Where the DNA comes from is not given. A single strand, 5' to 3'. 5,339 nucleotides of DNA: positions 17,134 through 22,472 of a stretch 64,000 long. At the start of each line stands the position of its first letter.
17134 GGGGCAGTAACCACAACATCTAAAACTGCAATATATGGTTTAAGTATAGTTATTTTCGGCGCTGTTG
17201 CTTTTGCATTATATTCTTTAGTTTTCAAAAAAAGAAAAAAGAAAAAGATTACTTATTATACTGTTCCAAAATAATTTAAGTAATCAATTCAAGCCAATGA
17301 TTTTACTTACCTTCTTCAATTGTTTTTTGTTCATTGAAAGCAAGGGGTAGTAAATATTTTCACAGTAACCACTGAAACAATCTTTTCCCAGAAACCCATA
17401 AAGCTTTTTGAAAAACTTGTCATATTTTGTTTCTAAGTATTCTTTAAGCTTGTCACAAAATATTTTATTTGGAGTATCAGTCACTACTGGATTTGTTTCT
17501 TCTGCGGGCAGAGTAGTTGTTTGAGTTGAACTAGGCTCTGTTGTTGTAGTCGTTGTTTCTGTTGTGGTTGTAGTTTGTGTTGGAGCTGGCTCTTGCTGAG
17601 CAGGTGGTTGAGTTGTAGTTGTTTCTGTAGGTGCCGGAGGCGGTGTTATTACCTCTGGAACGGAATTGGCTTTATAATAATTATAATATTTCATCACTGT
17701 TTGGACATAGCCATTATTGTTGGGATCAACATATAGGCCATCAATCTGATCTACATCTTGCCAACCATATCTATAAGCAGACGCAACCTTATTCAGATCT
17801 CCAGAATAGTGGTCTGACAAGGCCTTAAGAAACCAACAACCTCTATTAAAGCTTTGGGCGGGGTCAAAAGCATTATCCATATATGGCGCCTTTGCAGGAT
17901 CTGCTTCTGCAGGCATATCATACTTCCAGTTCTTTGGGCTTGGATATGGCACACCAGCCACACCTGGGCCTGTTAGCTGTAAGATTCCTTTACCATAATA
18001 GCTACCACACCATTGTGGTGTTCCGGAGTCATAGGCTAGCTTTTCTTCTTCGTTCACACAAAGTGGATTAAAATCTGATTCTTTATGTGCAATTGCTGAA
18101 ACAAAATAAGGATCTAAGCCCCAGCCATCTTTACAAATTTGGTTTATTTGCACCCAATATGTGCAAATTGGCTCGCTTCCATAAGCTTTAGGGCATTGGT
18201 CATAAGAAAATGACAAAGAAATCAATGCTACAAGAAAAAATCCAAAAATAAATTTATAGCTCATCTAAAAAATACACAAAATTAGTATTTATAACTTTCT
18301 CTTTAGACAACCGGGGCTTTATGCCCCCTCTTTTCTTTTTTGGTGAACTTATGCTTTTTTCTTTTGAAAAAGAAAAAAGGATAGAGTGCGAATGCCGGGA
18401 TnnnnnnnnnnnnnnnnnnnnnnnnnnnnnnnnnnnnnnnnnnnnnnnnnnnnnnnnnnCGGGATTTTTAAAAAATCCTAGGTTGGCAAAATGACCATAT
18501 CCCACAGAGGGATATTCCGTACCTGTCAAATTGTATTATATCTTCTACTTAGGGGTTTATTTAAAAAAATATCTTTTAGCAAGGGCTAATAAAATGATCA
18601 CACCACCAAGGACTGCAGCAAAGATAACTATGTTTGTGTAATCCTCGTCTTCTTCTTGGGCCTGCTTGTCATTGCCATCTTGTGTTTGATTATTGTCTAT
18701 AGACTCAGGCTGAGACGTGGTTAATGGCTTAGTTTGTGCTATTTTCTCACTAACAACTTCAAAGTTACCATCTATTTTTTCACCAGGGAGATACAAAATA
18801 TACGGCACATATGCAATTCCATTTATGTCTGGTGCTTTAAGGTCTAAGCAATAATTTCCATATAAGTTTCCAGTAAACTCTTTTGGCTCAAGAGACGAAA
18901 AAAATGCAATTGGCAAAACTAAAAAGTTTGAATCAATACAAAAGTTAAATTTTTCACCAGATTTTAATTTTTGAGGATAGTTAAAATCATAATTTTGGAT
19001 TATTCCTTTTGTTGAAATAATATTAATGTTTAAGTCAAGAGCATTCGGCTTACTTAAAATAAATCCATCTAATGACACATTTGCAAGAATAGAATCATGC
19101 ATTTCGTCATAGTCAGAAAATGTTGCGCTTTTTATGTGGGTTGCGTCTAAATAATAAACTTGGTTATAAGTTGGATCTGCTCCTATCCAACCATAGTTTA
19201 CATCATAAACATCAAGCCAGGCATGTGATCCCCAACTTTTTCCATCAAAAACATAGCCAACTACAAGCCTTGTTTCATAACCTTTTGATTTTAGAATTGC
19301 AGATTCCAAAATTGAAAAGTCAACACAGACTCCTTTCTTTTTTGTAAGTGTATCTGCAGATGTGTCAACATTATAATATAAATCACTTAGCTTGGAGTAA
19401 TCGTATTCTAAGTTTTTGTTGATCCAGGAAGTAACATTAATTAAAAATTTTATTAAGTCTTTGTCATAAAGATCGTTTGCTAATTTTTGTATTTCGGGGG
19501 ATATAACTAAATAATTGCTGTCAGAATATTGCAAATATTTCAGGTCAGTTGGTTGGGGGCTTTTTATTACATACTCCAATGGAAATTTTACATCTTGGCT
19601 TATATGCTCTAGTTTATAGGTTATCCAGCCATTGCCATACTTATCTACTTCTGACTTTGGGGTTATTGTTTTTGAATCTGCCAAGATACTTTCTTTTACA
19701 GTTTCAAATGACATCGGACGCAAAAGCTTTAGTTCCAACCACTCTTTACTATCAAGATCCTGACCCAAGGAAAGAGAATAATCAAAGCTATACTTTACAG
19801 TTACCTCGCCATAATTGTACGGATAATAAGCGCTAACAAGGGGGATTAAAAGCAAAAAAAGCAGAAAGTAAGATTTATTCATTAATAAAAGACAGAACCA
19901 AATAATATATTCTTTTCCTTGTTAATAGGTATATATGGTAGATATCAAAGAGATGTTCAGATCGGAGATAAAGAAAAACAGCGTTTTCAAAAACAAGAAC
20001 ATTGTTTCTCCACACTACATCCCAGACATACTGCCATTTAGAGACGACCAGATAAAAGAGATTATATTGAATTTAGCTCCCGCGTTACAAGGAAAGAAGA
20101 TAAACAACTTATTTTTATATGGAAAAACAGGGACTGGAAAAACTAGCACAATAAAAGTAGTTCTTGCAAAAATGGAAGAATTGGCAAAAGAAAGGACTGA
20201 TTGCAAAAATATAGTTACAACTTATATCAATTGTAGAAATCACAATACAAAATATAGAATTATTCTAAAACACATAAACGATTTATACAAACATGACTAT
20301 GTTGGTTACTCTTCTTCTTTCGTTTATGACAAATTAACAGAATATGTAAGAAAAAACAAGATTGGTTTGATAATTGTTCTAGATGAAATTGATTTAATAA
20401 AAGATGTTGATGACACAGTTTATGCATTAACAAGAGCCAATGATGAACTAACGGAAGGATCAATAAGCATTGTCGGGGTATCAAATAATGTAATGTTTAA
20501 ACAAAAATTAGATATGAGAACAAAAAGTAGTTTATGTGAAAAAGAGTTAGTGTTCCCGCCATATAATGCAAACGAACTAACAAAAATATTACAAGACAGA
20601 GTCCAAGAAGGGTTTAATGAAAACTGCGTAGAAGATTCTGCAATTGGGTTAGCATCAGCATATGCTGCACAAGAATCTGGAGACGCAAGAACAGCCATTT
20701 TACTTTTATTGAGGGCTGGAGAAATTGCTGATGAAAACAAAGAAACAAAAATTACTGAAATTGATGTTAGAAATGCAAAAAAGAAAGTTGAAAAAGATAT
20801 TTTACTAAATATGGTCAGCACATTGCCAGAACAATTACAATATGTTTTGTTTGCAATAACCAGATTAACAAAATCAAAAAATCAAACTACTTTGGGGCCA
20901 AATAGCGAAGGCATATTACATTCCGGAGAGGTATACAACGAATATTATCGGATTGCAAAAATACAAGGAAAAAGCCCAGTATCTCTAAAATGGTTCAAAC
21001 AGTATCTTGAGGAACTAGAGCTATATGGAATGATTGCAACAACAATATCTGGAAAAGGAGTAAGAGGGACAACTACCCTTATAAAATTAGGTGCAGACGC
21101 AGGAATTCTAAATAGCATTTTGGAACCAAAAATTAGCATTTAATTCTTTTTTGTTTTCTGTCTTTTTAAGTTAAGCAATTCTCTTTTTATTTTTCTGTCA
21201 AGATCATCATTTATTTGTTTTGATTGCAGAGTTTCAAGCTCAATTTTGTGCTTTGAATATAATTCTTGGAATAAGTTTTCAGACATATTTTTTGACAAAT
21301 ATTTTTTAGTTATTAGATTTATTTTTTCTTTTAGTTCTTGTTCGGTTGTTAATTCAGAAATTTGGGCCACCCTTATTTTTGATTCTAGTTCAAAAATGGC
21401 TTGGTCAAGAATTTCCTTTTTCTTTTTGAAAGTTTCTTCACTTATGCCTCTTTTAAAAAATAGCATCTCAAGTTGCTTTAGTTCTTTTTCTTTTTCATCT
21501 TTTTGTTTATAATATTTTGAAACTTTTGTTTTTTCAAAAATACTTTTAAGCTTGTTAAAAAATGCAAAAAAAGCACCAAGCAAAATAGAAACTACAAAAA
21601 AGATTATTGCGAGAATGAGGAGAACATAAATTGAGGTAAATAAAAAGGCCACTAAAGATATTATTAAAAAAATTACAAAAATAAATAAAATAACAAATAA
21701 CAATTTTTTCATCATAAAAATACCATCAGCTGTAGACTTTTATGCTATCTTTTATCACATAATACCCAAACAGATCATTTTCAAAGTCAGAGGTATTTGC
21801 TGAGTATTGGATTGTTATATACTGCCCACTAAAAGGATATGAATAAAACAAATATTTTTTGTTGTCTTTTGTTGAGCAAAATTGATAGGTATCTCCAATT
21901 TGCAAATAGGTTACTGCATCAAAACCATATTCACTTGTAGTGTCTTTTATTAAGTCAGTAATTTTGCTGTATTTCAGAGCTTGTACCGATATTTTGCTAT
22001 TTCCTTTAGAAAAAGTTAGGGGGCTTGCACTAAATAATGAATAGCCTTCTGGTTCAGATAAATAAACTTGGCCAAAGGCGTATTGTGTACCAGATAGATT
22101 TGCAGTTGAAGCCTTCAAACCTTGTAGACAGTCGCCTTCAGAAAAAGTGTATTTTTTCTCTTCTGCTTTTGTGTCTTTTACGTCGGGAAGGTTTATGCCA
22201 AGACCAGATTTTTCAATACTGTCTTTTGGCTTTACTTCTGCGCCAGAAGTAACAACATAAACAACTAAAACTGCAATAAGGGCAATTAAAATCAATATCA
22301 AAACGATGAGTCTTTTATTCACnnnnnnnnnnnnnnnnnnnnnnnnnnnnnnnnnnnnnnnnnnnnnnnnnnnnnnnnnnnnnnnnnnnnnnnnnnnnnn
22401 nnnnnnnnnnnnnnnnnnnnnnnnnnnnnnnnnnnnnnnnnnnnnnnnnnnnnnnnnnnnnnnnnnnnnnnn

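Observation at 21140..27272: Tightly coupled six-gene operon of orphan secreted or membrane proteins next to orc1/cdc6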

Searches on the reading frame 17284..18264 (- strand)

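Call 3: search_protein_families(library=pfam, proteins=[window:17284-18264:-], max_evalue=1)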
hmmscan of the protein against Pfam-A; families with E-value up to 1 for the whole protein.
window:17284-18264:- (326 aa): 2 families
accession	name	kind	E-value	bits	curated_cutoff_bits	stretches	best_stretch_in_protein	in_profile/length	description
PF01464.25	SLT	-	2e-09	37.5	21.3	2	127-172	57-102/117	Transglycosylase SLT domain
PF21827.1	New_glue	-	0.4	10.9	31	1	213-255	24-65/94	New glue protein family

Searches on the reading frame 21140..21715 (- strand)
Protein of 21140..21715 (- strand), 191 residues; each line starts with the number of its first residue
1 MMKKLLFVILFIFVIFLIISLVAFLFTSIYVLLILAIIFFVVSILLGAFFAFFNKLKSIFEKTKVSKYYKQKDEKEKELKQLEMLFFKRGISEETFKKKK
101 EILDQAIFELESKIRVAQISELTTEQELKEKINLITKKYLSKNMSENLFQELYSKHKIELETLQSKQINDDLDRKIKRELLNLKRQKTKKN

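Call 3: search_protein_families(library=pfam, proteins=[window:21140-21715:-], max_evalue=1)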
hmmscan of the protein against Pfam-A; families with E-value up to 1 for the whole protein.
window:21140-21715:- (191 aa): 7 families
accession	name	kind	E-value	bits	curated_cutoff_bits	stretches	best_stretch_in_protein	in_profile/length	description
PF09586.16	YfhO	-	0.0066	15.3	28.5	1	4-89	398-484/835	Bacterial membrane protein YfhO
PF01901.21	O_anti_polymase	-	0.02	14.6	24.2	1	7-77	6-73/335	Putative O-antigen polymerase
PF08315.17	cwf18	-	0.037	15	26.1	1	70-187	26-123/135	cwf18 pre-mRNA splicing factor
PF04932.20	Wzy_C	-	0.039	14.2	31.7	1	10-65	23-72/149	O-Antigen ligase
PF15581.11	Imm58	-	0.053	14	25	1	34-101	6-71/109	Immunity protein 58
PF16457.11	PH_12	-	0.16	12.8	27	1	100-159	49-107/131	Pleckstrin homology domain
PF05120.17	GvpG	-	0.31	11.6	30.6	1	76-103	34-61/67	Gas vesicle protein G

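Call 8: search_protein_families(library=ncbifam, proteins=[window:21140-21715:-], max_evalue=1)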
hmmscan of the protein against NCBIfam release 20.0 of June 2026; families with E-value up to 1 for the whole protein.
window:21140-21715:- (191 aa): 2 families
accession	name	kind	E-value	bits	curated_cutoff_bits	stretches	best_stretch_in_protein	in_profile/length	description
NF033872.1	SidA_fam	subfamily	0.00021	20.2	60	1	12-168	93-243/379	T4SS effector SidA family protein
TIGR03750.1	conj_TIGR03750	hypoth_equivalog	0.094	12.7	70.75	1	6-48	24-67/111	TIGR03750 family conjugal transfer protein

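Call 21: search_protein_families(library=pfam, proteins=[window:21140-21715:-], max_evalue=10)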
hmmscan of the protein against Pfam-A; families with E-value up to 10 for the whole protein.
window:21140-21715:- (191 aa): 9 families
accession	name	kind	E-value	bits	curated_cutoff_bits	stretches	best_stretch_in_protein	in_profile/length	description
PF09586.16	YfhO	-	0.0066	15.3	28.5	1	4-89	398-484/835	Bacterial membrane protein YfhO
PF01901.21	O_anti_polymase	-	0.02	14.6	24.2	1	7-77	6-73/335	Putative O-antigen polymerase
PF08315.17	cwf18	-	0.037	15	26.1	1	70-187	26-123/135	cwf18 pre-mRNA splicing factor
PF04932.20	Wzy_C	-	0.039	14.2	31.7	1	10-65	23-72/149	O-Antigen ligase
PF15581.11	Imm58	-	0.053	14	25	1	34-101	6-71/109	Immunity protein 58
PF16457.11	PH_12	-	0.16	12.8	27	1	100-159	49-107/131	Pleckstrin homology domain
PF05120.17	GvpG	-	0.31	11.6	30.6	1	76-103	34-61/67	Gas vesicle protein G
PF11807.13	UstYa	-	2.8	8.2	25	0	28-106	11-86/220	Mycotoxin biosynthesis protein UstYa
PF07332.16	Phage_holin_3_6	-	7.2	7.1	28.4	0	8-51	45-91/116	Putative Actinobacterial Holin-X, holin superfamily III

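Call 64: search_protein_families(library=phrogs, proteins=[window:21140-21715:-], max_evalue=0.1)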
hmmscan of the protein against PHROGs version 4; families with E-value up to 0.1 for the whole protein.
window:21140-21715:- (191 aa): 2 families
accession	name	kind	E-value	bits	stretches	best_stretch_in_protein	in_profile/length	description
phrog_18365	-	unknown function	0.0016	19.4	1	2-51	7-54/73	-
phrog_12246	-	unknown function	0.022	15.9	1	46-78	10-41/50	-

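Call 90: search_protein_families(library=padloc, proteins=[window:21140-21715:-], max_evalue=0.1)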
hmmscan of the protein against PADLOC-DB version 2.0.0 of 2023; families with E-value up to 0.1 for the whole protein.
window:21140-21715:- (191 aa): 0 families

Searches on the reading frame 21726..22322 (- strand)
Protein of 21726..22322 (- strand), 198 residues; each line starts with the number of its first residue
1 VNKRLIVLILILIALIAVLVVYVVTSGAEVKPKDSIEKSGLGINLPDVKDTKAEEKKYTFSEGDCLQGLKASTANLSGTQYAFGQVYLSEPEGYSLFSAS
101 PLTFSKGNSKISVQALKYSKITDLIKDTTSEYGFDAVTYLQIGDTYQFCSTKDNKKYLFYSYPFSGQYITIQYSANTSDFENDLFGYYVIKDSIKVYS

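Call 3: search_protein_families(library=pfam, proteins=[window:21726-22322:-], max_evalue=1)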
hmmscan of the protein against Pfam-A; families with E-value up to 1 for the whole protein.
window:21726-22322:- (198 aa): 1 family
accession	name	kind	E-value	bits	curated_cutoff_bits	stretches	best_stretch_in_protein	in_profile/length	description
PF07790.16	Pilin_N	-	0.11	13.8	25.2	1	5-39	12-45/78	Archaeal Type IV pilin, N-terminal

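Call 8: search_protein_families(library=ncbifam, proteins=[window:21726-22322:-], max_evalue=1)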
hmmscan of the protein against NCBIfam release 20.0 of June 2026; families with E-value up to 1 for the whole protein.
window:21726-22322:- (198 aa): 2 families
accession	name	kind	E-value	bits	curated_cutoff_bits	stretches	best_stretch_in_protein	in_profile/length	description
NF033483.0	PknB_PASTA_kin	equivalog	0.016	14.3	450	1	5-127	334-449/563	Stk1 family PASTA domain-containing Ser/Thr kinase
TIGR03779.1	Bac_Flav_CT_M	equivalog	0.026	13.7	172.45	1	3-62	4-63/410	conjugative transposon protein TraM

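Call 64: search_protein_families(library=phrogs, proteins=[window:21726-22322:-], max_evalue=0.1)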
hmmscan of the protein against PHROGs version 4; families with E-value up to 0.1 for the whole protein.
window:21726-22322:- (198 aa): 2 families
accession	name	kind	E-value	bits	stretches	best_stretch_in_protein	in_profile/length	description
phrog_806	-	unknown function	0.00085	20.4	1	1-59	1-53/187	-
phrog_9241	-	unknown function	0.038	15.1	0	69-106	26-63/126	-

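Call 71: search_solved_structures(query=A7, max_evalue=10)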
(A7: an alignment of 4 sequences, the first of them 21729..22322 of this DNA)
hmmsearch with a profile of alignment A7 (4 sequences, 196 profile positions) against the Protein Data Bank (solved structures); distinct sequences matched with E-value up to 10: 3.
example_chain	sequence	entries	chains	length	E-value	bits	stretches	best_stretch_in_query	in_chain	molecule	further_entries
5o4o_B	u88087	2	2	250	1.3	12.3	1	5-37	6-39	MF3178 FAB heavy chain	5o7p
3dh3_A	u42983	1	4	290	2.3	11.4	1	23-56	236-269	Ribosomal large subunit pseudouridine synthase F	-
2gml_A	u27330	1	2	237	2.3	11.4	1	23-56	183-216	Ribosomal large subunit pseudouridine synthase F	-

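Call 90: search_protein_families(library=padloc, proteins=[window:21726-22322:-], max_evalue=0.1)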
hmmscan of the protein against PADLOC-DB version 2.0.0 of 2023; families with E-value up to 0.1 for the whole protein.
window:21726-22322:- (198 aa): 1 family
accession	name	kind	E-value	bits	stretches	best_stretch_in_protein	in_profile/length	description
PDLC04040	PD-T4-6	-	0.0084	12.9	1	3-120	317-431/547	-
